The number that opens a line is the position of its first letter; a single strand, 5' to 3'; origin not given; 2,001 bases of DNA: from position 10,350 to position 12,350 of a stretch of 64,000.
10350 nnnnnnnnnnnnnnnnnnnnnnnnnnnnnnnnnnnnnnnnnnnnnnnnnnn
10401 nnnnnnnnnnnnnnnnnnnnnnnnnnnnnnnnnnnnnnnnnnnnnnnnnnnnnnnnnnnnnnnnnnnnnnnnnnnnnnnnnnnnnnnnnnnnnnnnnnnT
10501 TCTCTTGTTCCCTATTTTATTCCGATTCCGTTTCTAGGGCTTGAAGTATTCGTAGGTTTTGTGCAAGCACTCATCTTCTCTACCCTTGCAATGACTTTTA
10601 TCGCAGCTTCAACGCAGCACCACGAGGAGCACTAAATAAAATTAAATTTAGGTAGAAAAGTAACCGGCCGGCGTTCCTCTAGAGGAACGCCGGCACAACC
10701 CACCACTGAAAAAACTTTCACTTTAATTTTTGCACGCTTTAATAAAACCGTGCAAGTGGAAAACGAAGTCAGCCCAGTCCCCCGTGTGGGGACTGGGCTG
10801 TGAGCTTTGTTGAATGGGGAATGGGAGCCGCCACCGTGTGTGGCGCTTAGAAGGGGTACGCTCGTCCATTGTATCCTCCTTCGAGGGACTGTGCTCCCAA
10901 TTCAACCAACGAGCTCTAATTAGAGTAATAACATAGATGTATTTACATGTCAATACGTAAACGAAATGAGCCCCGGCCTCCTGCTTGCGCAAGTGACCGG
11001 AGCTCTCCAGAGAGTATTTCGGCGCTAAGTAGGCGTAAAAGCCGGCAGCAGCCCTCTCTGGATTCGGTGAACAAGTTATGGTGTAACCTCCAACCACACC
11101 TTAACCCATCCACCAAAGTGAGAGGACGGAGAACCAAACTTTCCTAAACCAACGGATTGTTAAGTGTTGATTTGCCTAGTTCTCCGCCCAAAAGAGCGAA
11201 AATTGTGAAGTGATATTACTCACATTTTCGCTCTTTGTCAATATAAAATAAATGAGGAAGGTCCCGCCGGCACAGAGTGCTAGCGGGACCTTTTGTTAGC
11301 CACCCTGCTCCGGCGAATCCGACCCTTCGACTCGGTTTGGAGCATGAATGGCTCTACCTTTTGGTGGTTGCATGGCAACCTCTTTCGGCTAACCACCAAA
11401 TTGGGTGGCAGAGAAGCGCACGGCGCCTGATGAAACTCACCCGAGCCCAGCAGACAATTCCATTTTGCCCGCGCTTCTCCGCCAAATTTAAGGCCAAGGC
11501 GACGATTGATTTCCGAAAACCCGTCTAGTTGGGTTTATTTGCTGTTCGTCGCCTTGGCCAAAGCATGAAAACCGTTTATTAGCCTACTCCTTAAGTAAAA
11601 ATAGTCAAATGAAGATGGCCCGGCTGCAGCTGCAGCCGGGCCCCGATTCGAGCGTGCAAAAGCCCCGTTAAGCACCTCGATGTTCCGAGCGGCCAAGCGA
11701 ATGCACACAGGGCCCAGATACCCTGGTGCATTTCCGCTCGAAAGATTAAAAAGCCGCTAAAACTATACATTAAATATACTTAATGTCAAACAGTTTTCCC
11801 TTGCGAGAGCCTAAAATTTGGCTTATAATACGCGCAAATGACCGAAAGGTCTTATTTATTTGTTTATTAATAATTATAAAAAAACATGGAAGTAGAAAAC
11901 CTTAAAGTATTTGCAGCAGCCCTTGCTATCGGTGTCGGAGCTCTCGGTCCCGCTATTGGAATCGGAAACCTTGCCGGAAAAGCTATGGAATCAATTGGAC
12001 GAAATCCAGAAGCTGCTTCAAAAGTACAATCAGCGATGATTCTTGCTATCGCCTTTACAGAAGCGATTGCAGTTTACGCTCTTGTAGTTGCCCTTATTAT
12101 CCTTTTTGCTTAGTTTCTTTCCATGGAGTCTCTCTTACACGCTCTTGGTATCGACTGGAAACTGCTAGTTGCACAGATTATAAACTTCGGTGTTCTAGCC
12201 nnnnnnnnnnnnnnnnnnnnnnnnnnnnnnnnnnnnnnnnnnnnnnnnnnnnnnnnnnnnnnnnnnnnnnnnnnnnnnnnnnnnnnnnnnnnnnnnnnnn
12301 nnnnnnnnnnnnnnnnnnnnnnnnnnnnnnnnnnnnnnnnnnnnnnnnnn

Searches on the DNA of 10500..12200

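Call 73: search_rna_families(source=window, start=10500, end=12200, threshold=evalue, max_evalue=1)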
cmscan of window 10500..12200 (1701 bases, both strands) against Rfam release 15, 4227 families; matches with E-value up to 1: 3.
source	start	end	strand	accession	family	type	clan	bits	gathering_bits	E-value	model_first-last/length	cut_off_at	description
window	10761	10851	-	RF01812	Pxr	Gene; sRNA;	-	25.7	80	0.061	1-109/109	no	Pxr regulatory sRNA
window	11187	11241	-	RF01771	rnk_leader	Cis-reg; leader;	-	23.5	50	0.38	1-109/109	no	Enterobacteria rnk leader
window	11052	11128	-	RF00237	mir-9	Gene; miRNA;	-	21.7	58.6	0.66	1-78/78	no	mir-9/mir-79 microRNA precursor family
